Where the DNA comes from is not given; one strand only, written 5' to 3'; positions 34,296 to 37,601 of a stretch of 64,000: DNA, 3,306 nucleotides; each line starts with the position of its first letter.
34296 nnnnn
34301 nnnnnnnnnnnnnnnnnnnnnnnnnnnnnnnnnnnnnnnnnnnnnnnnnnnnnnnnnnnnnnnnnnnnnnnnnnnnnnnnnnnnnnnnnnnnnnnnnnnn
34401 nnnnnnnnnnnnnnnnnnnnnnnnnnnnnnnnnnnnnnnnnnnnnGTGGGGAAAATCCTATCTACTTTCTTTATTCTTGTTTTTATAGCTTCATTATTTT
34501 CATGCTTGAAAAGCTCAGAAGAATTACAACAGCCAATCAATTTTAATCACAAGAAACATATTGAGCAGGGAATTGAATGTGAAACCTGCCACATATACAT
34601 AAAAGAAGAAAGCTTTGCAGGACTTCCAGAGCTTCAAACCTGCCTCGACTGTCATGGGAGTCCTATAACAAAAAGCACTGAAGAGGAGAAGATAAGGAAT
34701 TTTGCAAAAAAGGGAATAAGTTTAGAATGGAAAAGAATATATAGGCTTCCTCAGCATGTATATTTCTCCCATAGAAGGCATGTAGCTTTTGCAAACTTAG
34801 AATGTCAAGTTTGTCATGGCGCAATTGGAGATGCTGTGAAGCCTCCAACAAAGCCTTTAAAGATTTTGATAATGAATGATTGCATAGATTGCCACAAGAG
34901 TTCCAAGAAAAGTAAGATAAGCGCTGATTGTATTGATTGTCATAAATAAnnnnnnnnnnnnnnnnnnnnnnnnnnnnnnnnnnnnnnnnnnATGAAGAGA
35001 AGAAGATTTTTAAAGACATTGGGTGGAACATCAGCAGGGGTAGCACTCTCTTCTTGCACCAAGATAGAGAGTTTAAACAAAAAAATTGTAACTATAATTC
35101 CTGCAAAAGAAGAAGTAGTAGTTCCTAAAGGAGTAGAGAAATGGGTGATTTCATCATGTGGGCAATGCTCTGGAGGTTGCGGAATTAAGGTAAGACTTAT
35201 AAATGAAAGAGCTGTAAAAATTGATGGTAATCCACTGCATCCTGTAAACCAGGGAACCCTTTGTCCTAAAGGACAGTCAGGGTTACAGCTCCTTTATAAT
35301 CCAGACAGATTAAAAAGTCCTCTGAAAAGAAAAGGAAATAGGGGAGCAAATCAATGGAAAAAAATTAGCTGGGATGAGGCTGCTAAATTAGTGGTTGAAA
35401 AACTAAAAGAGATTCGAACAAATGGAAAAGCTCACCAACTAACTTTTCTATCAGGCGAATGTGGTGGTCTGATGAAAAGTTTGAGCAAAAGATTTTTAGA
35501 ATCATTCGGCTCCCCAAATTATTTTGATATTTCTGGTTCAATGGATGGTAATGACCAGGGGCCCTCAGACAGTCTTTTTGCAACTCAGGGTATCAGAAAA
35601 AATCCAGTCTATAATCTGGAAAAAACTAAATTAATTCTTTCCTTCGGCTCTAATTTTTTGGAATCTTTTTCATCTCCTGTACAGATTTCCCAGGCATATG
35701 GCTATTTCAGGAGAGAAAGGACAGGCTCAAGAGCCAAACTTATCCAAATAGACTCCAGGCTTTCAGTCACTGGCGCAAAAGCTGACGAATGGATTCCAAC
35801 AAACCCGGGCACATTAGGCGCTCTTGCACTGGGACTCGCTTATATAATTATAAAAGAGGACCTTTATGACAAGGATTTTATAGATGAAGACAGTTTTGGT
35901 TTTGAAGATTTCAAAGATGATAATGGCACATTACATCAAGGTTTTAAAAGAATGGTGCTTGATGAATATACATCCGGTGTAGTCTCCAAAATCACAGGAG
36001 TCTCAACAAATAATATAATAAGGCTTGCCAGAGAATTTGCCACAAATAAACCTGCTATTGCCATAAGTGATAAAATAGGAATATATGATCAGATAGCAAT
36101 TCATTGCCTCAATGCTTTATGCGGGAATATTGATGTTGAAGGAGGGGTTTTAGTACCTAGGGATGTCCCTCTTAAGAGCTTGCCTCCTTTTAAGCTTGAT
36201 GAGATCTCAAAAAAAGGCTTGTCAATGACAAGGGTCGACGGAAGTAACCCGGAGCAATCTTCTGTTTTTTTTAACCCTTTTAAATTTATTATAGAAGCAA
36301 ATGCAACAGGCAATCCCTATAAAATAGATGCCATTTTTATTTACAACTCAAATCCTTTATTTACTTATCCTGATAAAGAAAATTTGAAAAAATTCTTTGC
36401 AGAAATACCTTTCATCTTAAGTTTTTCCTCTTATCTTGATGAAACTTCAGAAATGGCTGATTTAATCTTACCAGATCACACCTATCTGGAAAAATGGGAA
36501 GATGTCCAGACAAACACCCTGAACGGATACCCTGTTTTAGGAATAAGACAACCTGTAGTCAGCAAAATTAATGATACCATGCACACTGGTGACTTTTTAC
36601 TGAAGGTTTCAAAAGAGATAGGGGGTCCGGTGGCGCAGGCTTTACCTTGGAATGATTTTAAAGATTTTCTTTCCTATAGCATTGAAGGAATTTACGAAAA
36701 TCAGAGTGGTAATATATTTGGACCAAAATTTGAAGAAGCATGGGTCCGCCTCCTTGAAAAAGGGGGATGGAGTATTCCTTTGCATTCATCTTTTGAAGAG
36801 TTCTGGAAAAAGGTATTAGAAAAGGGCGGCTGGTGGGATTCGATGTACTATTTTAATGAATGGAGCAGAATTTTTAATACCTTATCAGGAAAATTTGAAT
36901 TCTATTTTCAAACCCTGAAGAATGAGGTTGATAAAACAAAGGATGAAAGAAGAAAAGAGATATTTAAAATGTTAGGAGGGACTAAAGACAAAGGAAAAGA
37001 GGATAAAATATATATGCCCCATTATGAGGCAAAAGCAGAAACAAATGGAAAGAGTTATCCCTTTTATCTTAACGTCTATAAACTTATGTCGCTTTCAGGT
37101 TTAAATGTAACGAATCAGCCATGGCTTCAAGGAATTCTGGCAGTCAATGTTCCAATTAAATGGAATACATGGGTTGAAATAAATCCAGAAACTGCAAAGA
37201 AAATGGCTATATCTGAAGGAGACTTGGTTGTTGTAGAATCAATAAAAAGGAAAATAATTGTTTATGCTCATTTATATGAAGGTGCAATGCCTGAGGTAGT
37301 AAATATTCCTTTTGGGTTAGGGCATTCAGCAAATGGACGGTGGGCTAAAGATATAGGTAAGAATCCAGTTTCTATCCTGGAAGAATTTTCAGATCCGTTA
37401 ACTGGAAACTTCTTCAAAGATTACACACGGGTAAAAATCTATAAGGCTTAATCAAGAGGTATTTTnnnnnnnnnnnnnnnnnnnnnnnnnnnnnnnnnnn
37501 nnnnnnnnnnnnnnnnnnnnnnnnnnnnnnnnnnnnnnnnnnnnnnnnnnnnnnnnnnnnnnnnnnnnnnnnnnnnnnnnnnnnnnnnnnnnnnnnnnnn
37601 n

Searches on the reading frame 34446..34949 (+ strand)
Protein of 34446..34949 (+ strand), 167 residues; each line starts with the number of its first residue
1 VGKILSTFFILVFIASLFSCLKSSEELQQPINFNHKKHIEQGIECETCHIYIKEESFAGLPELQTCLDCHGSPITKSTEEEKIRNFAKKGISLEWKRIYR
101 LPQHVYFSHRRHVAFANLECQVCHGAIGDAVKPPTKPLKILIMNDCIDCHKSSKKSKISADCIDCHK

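Call 7: search_protein_families(library=pfam, proteins=[window:34446-34949:+], max_evalue=0.0001)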
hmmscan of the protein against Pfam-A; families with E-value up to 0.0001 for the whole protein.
window:34446-34949:+ (167 aa): 3 families
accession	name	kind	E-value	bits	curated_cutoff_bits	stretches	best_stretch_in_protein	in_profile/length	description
PF14522.11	Cytochrome_C7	-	2.4e-14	53.3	24.8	1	105-167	1-67/67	Cytochrome c7 and related cytochrome c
PF02085.21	Cytochrom_CIII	-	5.9e-10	39.8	22.9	1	26-79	16-62/101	Class III cytochrome C family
PF14537.11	Cytochrom_c3_2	-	6.3e-08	33.4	25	1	38-124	2-64/79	Cytochrome c3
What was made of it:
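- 34446..34949 (+): Pentahaem c cytochrome, ActA-like (5 CxxCH; N-terminal LFSC lipobox-like signal). Pfam Cytochrome_C7 (call 7).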

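Call 49: search_solved_structures(query=window:34446-34949:+, max_evalue=0.01)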
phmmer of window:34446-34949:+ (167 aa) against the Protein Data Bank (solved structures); distinct sequences matched with E-value up to 0.01: 6.
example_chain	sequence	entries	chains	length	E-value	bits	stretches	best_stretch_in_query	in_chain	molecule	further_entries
8k9e_A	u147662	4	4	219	2.5e-24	89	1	25-153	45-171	Cytochrome c7-like domain-containing protein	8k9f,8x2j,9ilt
6lod_A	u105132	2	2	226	5e-24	88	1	26-155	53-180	MULTIHEME_CYTC domain-containing protein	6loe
6btm_A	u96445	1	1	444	1.3e-20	76.9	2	88-153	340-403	Alternative Complex III subunit A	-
6f0k_A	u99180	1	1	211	3.2e-20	75.6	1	31-152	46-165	Cytochrome c family protein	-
3ouq_A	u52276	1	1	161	1.2e-05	28.2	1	104-166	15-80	Cytochrome c family protein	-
3ov0_A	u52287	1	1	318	2e-05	27.5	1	104-166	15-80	Cytochrome c family protein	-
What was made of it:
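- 34446..34949 (+): The four best PDB sequence hits are all ACIII ActA chains (8k9e_A E 2.5e-24, 6lod_A, 6btm_A, 6f0k_A) (call 49).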

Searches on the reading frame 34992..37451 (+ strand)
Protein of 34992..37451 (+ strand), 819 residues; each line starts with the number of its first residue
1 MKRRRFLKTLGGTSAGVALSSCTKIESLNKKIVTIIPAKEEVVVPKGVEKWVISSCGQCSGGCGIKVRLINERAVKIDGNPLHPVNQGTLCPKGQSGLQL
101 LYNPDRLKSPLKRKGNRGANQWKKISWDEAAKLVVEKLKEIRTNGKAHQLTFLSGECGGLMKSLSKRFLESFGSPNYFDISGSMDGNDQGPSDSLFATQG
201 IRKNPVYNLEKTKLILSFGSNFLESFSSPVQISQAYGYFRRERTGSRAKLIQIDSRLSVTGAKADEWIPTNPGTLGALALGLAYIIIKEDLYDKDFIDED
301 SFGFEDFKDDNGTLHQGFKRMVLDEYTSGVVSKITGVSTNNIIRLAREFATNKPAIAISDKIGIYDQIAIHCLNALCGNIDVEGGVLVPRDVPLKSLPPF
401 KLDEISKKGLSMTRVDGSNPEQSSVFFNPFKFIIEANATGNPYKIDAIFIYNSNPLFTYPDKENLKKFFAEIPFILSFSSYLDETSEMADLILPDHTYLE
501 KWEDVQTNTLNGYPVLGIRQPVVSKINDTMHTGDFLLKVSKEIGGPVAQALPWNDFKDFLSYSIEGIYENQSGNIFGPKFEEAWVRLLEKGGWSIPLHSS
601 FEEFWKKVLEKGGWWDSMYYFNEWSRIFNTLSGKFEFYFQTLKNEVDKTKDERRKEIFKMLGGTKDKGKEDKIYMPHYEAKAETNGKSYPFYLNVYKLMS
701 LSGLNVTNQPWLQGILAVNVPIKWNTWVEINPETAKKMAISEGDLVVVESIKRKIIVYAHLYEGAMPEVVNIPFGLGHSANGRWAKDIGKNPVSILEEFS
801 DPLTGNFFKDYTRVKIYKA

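Call 3: search_protein_families(library=pfam, proteins=[window:34992-37451:+], max_evalue=0.01)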
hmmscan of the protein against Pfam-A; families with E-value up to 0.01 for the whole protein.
window:34992-37451:+ (819 aa): 4 families
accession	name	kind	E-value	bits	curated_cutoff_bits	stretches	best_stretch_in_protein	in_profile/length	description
PF00384.28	Molybdopterin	-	1.7e-36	126.5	24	1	106-509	1-323/353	Molybdopterin oxidoreductase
PF04879.21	Molybdop_Fe4S4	-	2.6e-16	59.8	22.7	1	49-103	1-55/55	Molybdopterin oxidoreductase Fe4S4 domain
PF01568.27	Molydop_binding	-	1.5e-09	38.3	26.8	1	727-779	31-88/110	Molydopterin dinucleotide binding domain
PF10518.14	TAT_signal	-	0.0088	16.4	22.7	0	1-19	2-20/21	TAT (twin-arginine translocation) pathway signal sequence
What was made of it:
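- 34992..37451 (+): Molybdopterin-family subunit 'B1' (QrcB/ArrA-like) with TAT signal. Pfam Molybdopterin, Molybdop_Fe4S4 and Molydop_binding (call 3).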

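Call 4: search_protein_families(library=ncbifam, proteins=[window:34992-37451:+], max_evalue=0.01)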
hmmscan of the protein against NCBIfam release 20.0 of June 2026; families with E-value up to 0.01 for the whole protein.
window:34992-37451:+ (819 aa): 26 families (the best 25 are shown)
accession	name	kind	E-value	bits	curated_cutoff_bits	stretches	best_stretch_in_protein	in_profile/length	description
NF041783.2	mnquin_red_QrcB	equivalog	3.3e-92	309.8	440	2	46-544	47-504/695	menaquinone reductase molybdopterin-binding-like subunit QrcB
NF012032.0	PRK15488.1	equivalog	1.4e-89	301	694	2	1-565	3-547/759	thiosulfate reductase PhsA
NF041714.1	arsenate_red_ArrA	equivalog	9.9e-88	295.2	1600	1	2-792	4-815/848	arsenate respiratory reductase molybdopterin-containing subunit ArrA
TIGR02166.1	dmsA_ynfE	subfamily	1.5e-60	205.2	777.7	1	1-780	1-756/794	DMSO/selenate family reductase complex A subunit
TIGR01591.1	Fdh-alpha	equivalog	6e-58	196.5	666.25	3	56-367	3-291/672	formate dehydrogenase subunit alpha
NF011566.1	PRK14990.1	exception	1.5e-40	139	1600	1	14-390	25-421/814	dimethylsulfoxide reductase subunit A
NF041884.1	selenate_YnfF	exception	1.9e-40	138.5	1650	1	2-386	2-397/798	selenate/tellurate reductase subunit YnfF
NF041885.1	selenate_YnfE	exception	1.1e-39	135.9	1675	1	3-386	5-404/805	selenate/tellurate reductase subunit YnfE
NF047855.1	AssmNtatRedNasC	equivalog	3.4e-39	134.7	1100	3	48-358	17-308/708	assimilatory nitrate reductase catalytic subunit NasC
TIGR03479.1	DMSO_red_II_alp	subfamily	1.8e-31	109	984.75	1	91-300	105-306/913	molybdopterin-dependent oxidoreductase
TIGR01553.1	formate-DH-alph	equivalog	3.1e-29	101.4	814.2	2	2-143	3-141/1009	formate dehydrogenase-N subunit alpha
NF011567.1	PRK14991.1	equivalog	5.6e-29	100.5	1750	4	87-136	137-186/1022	tetrathionate reductase subunit TtrA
TIGR00509.1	bisC_fam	subfamily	2.1e-22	79.2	1017.55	1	111-359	60-311/772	molybdopterin guanine dinucleotide-containing S/N-oxide reductase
NF041513.1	formate_DH_Act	exception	3.7e-21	74.7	1400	2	49-145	40-134/1067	formate dehydrogenase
NF010055.0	PRK13532.1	equivalog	6.2e-20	71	904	1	37-156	26-151/830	nitrate reductase catalytic subunit NapA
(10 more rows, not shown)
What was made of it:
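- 34992..37451 (+): NCBIfam QrcB 310 bits (cut-off 440), PhsA 301, ArrA 295 (call 4).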

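Call 33: search_solved_structures(query=window:34992-37451:+, max_evalue=1e-10, show_alignments=0)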
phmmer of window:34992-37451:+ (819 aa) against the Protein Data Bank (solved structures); distinct sequences matched with E-value up to 1e-10: 34.
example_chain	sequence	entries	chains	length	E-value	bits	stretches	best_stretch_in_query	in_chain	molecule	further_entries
6cz7_A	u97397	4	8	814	3.6e-73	250.4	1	46-786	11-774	ArrA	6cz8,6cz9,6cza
2vpw_A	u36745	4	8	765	1.1e-43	152.8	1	50-566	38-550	THIOSULFATE REDUCTASE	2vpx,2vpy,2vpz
2e7z_A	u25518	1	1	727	6e-32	114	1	56-356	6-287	Acetylene hydratase Ahy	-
7qv7_S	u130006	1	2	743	6.1e-32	114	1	47-509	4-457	Hydrogen dependent carbon dioxide reductase subunit FdhF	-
7bkb_D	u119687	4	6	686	1.1e-29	106.5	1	48-309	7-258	Formate dehydrogenase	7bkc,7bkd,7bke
9t1s_L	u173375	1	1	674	7.5e-27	97.2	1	53-364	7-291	formate dehydrogenase (coenzyme F420)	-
9vap_A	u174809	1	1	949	1.4e-25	93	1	2-355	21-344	Formate dehydrogenase molybdopterin-binding subunit FdhA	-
1aa6_A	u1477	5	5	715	8.2e-25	90.4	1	50-357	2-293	FORMATE DEHYDROGENASE H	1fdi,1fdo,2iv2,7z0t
5e7o_A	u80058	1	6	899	2.1e-24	89.1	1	74-300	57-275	DMSO reductase family type II enzyme, molybdopterin subunit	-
4ydd_A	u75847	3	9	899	2.5e-24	88.8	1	74-300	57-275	DMSO reductase family type II enzyme, molybdopterin subunit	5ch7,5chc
2jim_A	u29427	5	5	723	6e-23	84.3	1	49-380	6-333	PERIPLASMIC NITRATE REDUCTASE | PROTEIN (PERIPLASMIC NITRATE REDUCTASE)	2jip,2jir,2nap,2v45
2jio_A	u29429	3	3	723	2.9e-22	82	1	49-380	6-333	PERIPLASMIC NITRATE REDUCTASE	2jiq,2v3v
1h0h_A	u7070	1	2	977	7.6e-21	77.3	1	50-298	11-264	FORMATE DEHYDROGENASE SUBUNIT ALPHA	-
9wxb_B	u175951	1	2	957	2.3e-19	72.4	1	39-366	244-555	Formate dehydrogenase alpha subunit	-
6tg9_A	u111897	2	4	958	1.7e-17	66.2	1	48-366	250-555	Formate dehydrogenase subunit alpha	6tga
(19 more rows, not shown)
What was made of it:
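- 34992..37451 (+): PDB ArrA E 3.6e-73 (call 33).
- B1 is ArrA-like over its full length and might still be catalytic (call 33).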

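Call 40: search_solved_structures(query=window:34992-37451:+, max_evalue=1e-40, show_alignments=2)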
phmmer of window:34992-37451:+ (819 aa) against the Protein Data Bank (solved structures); distinct sequences matched with E-value up to 1e-40: 2.
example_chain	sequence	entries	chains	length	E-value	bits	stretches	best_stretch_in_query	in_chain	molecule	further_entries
6cz7_A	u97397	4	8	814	3.6e-73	250.4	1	46-786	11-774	ArrA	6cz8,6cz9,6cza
2vpw_A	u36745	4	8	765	1.1e-43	152.8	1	50-566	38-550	THIOSULFATE REDUCTASE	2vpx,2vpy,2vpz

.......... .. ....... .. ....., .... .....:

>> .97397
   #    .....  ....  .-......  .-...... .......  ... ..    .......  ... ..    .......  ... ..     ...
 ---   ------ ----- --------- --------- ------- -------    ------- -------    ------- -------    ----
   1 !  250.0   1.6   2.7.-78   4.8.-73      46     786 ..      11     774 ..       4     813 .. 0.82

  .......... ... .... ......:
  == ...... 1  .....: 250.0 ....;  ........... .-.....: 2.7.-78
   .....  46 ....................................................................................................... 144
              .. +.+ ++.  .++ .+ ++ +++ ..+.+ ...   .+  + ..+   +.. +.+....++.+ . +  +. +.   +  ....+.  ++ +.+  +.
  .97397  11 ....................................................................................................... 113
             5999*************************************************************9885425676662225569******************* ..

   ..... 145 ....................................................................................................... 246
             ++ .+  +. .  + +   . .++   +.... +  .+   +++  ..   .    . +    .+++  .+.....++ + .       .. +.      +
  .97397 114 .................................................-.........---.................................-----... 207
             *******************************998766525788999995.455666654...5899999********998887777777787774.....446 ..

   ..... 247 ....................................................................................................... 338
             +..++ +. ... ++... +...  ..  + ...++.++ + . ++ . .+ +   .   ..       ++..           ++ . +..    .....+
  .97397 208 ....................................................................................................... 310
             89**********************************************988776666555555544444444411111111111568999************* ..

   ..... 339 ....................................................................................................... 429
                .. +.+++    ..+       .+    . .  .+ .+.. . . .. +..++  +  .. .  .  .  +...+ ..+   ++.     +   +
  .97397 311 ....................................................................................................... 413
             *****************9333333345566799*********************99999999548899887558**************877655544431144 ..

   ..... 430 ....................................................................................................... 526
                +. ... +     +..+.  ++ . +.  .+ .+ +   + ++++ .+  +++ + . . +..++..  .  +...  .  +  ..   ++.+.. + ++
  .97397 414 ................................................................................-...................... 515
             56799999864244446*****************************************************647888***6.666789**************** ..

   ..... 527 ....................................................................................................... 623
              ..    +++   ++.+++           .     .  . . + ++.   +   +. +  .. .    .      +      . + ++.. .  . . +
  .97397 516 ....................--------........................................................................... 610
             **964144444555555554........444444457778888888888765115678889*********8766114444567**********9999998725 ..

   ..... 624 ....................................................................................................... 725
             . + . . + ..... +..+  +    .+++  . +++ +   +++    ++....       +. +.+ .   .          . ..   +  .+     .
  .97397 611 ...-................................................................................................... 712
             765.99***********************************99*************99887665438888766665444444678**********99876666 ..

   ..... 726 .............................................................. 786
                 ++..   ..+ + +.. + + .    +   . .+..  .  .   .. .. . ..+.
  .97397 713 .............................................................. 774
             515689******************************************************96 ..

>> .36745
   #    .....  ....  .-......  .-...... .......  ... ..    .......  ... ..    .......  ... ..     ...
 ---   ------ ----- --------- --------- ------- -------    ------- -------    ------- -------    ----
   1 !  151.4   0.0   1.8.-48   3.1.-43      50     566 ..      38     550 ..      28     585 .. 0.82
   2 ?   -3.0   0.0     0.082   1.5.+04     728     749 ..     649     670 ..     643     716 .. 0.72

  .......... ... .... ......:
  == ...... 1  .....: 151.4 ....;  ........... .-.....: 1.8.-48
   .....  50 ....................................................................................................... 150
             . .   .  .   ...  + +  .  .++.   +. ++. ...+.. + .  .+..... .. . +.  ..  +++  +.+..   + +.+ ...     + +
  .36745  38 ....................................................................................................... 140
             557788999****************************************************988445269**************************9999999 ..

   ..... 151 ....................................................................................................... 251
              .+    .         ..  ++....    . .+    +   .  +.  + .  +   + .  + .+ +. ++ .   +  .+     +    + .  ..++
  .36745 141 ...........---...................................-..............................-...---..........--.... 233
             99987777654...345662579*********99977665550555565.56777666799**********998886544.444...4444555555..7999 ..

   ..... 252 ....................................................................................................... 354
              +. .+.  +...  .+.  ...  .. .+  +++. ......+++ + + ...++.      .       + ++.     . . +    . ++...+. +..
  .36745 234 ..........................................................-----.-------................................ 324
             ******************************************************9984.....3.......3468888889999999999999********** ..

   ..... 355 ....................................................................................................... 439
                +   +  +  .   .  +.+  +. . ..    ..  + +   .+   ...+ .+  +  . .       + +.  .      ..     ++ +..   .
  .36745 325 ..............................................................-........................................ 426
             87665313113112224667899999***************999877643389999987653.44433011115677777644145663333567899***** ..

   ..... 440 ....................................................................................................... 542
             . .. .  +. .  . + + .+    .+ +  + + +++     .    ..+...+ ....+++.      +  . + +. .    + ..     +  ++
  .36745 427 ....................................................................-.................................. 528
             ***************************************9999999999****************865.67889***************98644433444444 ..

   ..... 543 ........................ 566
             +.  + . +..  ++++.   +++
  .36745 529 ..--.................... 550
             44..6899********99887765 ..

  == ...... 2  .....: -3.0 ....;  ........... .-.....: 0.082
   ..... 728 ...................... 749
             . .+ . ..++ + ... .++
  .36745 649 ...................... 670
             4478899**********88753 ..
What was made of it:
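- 34992..37451 (+): The Cys molybdenum ligand of ArrA/PsrA aligns to Ser/Asp (call 40).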
